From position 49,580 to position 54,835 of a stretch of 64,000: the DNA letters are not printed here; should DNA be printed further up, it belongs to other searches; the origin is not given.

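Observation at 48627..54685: Putative cohesin-dockerin surface display of an M60-like (mucinase-type) peptidase, translationally coupled to an SLH anchor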

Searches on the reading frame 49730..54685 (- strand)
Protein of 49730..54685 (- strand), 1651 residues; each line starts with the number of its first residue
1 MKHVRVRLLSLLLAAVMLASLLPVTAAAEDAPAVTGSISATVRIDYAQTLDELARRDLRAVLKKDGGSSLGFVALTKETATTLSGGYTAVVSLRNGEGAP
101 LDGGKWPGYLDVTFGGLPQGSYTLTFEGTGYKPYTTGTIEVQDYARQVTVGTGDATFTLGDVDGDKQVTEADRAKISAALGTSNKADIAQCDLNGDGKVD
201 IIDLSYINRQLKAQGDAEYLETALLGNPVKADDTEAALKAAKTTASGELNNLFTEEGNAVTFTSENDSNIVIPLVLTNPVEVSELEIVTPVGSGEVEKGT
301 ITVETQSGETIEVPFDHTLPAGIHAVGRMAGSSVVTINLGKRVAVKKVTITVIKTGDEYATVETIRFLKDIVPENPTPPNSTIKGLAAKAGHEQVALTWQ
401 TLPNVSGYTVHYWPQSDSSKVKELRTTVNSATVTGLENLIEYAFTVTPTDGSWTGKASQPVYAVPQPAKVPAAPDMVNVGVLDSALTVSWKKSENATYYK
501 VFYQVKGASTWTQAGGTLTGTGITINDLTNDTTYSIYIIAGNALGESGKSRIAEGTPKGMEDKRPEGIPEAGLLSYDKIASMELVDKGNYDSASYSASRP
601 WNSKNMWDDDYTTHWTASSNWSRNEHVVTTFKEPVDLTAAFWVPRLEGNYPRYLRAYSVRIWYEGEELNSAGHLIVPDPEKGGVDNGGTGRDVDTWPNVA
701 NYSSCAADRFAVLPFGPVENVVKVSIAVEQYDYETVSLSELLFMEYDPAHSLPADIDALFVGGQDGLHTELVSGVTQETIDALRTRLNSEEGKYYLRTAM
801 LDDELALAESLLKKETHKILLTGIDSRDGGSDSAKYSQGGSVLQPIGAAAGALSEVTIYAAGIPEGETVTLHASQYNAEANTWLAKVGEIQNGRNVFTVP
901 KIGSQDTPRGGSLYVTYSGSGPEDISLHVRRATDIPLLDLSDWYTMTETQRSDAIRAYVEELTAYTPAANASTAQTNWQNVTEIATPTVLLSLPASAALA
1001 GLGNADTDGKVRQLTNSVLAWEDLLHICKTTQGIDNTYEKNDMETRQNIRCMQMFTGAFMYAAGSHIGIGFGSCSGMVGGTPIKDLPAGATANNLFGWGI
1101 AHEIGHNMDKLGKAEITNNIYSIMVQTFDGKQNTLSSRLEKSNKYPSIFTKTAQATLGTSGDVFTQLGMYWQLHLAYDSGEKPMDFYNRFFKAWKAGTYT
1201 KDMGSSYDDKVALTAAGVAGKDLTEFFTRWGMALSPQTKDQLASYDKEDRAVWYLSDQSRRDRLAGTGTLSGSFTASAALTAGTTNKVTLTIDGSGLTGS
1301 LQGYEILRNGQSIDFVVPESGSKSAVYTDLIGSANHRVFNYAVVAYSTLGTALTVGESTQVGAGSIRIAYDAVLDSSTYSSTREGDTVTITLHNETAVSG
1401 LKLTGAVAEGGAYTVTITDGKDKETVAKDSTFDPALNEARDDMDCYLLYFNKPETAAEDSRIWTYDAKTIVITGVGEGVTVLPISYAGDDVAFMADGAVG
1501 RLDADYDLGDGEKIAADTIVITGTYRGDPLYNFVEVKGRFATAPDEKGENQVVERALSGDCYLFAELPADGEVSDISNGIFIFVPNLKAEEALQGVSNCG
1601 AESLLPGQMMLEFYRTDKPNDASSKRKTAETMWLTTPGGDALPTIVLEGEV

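Call 3: search_protein_families(library=pfam, proteins=[window:49730-54685:-], max_evalue=1)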
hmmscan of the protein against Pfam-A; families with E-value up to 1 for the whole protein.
window:49730-54685:- (1651 aa): 14 families
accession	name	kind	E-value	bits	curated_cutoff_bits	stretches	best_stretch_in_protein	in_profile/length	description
PF13402.12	Peptidase_M60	-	3.7e-19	69.8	25.8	1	1042-1231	79-275/275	Peptidase M60, enhancin and enhancin-like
PF00041.27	fn3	-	3.5e-14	53.2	25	2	474-554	3-82/84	Fibronectin type III domain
PF00404.24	Dockerin_1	-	3.5e-08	34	22.9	1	159-211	1-56/57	Dockerin type I domain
PF25059.1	FN3_DSCAM-DSCAML_C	-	8.4e-05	23.3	39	1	496-547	20-71/89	DSCAM/DSCAML C-terminal Fn3-like domain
PF00754.31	F5_F8_type_C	-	0.00038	21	28.2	1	593-670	4-79/127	F5/8 type C domain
PF16656.11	Pur_ac_phosph_N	-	0.0013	19.7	30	2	392-454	12-86/93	Purple acid Phosphatase, N-terminal domain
PF13620.12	CarboxypepD_reg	-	0.0081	16.9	32.3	1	113-143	41-71/82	Carboxypeptidase regulatory-like domain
PF25814.1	fn3_SORL1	-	0.025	15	27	0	471-537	3-68/90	SORL1-like, fn3 domain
PF03085.20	RAP-1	-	0.059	13.4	25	1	1550-1602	45-94/244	Rhoptry-associated protein 1 (RAP-1)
PF01108.23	Tissue_fac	-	0.078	13.3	27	0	464-531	15-87/107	Tissue factor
PF13582.12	Reprolysin_3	-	0.092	13.7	22.4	1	1031-1108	44-118/123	Metallo-peptidase family M12B Reprolysin-like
PF09294.16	Interfer-bind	-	0.14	12.9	21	0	399-448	36-84/104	Interferon-alpha/beta receptor, fibronectin type III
PF01839.29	FG-GAP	-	0.63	10.5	22.1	0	188-202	5-19/37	FG-GAP repeat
PF13517.12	FG-GAP_3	-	0.74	10.9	26.9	0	182-202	40-60/61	FG-GAP-like repeat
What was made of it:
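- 54053..54211 (-): Dockerin (aa 159-211) with two F-hand Ca loops, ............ and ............. Pfam 34.0 bits, above the 22.9 cut-off (call 3).
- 53021..53533 (-): Two fibronectin type III domains (aa ~385-555). call 3 (fn3, 53.2 bits, 2 stretches)
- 52451..52909 (-): F5/8 type C (CBM32-like) region, aa ~593-745. It scores below the Pfam threshold. Call 3 (21 bits, cut-off 28.2).
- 50726..52246 (-): M60-like catalytic region (aa ~814-1320), homologous to C. perfringens ZmpB/ZmpC O-glycopeptidases. Call 3 (Peptidase_M60, 69.8 bits).
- On Dockerin (Pfam PF00404 Dockerin_1): 34.0 bits against a cut-off of 22.9, aa 159-211, profile positions 1-56 of 57 (call 3).
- On Peptidase M60-like / O-glycopeptidase (PF13402; ZmpB/ZmpC type): 69.8 bits against a cut-off of 25.8 (call 3).
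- Checked: Pfam on the large protein (call 3): Dockerin_1 at aa 159-211 (34.0 bits, cut-off 22.9); fn3, two stretches (53.2 bits); Peptidase_M60 at aa 1042-1231 (69.8 bits, cut-off 25.8); F5_F8_type_C only below threshold (21 bits, cut-off 28.2).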

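Call 4: search_protein_families(library=ncbifam, proteins=[window:49730-54685:-], max_evalue=1)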
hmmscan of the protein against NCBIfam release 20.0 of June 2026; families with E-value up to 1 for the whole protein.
window:49730-54685:- (1651 aa): 3 families
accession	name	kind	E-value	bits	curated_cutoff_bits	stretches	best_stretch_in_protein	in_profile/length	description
NF045522.1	MXAN_2561_fam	equivalog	7.1e-12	45.4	150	1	468-558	166-259/304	MXAN_2561 family MXYO-CTERM-anchored protein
NF038322.1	ImpA_fam_HExGH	subfamily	4.5e-08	31.9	250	2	907-1161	480-717/885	ImpA family metalloprotease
NF037974.1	SslE_AcfD_Zn_LP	subfamily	8.3e-05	20.6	800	1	1095-1174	1190-1273/1403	SslE/AcfD family lipoprotein zinc metalloprotease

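Call 10: search_solved_structures(query=window:49730-54685:-, max_evalue=0.01, show_alignments=2)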
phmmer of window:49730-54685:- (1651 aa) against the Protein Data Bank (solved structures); distinct sequences matched with E-value up to 0.01: 25.
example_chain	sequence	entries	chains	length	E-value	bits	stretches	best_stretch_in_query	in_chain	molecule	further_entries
7jfs_A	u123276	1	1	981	5.7e-25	89.9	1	694-1320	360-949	F5/8 type C domain protein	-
6xsz_A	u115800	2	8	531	1.2e-24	88.9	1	814-1320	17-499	ZmpC Glycopeptidase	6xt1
5kdj_B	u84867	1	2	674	8.1e-24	86.1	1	799-1320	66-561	F5/8 type C domain protein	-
5kdn_A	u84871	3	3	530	4.8e-23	83.5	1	844-1320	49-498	F5/8 type C domain protein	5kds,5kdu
7js4_A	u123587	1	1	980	2.8e-22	81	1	844-1320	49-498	F5/8 type C domain protein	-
6xsx_A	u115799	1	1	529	1.3e-14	55.6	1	1089-1317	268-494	ZmpA Glycopeptidase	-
4fca_A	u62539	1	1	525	1.5e-13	52.1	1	1096-1258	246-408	Conserved domain protein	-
5ev7_A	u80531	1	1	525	4e-13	50.7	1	1096-1258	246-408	Conserved domain protein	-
7sci_A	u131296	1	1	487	5.1e-10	40.4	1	1097-1233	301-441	Peptidase M60 domain-containing protein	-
7yx8_A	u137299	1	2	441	2.8e-09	37.9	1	1097-1233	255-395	Peptidase M60 domain-containing protein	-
9pks_A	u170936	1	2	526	2.5e-08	34.8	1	1055-1247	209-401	O-glycopeptidase BcM60F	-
5kd5_A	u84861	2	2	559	6.4e-07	30.1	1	1020-1236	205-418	Metallopeptidase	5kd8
4yfe_A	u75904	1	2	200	1.1e-06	29.4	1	388-548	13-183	Receptor-type tyrosine-protein phosphatase delta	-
7y8s_A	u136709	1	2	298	1.2e-06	29.2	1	407-551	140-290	Dscam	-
5kd2_A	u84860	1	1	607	2e-06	28.5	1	1020-1236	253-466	metallopeptidase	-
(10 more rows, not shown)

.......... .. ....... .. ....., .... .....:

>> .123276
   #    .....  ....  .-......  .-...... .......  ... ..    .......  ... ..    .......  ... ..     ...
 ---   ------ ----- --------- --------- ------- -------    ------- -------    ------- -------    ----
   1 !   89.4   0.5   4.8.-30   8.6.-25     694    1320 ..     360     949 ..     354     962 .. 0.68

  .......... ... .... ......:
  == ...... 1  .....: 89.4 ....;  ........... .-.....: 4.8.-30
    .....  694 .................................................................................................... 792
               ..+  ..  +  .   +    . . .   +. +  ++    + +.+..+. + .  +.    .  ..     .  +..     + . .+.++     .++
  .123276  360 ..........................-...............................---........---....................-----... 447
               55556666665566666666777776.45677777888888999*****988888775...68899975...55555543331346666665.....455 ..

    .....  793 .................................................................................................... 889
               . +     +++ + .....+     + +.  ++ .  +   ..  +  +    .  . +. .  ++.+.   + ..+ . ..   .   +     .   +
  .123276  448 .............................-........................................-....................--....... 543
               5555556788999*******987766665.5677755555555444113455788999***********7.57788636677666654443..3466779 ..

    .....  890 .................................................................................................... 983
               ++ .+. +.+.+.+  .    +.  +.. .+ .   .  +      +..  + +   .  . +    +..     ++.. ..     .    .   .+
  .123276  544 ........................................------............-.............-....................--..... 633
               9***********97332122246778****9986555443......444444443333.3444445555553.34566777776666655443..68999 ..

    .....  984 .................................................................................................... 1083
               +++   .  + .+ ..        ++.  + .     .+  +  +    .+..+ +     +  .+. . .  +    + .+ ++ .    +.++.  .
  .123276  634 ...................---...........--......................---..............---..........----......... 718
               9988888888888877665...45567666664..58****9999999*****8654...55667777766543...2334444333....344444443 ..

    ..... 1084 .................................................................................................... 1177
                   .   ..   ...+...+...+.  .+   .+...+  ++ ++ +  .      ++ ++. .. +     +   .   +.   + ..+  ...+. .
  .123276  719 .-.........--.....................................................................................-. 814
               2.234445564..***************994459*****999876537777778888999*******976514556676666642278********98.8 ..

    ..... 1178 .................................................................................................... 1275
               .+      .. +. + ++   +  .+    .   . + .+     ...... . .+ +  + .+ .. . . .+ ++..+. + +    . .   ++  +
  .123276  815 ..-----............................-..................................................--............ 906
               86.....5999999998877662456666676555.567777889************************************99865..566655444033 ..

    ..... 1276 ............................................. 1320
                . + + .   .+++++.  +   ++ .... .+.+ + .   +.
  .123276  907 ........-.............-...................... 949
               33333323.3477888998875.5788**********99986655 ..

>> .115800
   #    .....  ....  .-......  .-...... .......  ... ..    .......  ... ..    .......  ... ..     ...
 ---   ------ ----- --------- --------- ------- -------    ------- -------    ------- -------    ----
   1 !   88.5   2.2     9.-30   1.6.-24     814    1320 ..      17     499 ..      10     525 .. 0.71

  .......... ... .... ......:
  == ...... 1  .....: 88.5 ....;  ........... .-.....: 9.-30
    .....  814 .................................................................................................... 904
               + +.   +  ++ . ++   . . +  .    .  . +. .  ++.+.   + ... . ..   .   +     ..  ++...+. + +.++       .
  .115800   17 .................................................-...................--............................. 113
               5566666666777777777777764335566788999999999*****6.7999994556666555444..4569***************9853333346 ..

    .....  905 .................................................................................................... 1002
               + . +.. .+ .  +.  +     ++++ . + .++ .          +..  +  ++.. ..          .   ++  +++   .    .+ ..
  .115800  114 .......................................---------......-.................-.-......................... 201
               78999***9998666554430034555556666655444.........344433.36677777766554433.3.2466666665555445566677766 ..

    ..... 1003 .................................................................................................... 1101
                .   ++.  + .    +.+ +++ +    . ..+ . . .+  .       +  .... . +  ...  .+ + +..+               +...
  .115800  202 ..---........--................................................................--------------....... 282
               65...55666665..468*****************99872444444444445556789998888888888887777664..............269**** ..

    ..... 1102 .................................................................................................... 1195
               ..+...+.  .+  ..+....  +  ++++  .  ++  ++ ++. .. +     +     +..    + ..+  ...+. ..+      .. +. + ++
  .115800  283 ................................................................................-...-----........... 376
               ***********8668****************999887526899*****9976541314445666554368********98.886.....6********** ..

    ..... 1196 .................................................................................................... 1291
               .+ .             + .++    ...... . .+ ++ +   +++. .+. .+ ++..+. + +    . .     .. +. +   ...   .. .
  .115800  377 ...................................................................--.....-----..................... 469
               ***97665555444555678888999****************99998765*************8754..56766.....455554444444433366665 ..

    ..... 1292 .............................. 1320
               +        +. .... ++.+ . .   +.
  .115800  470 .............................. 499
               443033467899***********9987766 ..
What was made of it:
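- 52451..52909 (-): The alignment to ZmpB 7jfs starts at aa 694 (call 10).
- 50726..52246 (-): Call 10 (7jfs 5.7e-25, 6xsz 1.2e-24, 5kdj 8e-24).
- On Peptidase M60-like / O-glycopeptidase (PF13402; ZmpB/ZmpC type): 7jfs, 6xsz and 5kdj match at E about 1e-24 over aa ~700-1320 (call 10). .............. aligns with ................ of ZmpB (call 10).
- Closest known: Clostridium perfringens cohesin. Same: ZmpB/ZmpC are the closest solved relatives of the catalytic region (call 10).
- ZmpB/ZmpC are the best solved relatives, with HEXXH and the downstream Glu aligned (call 10).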
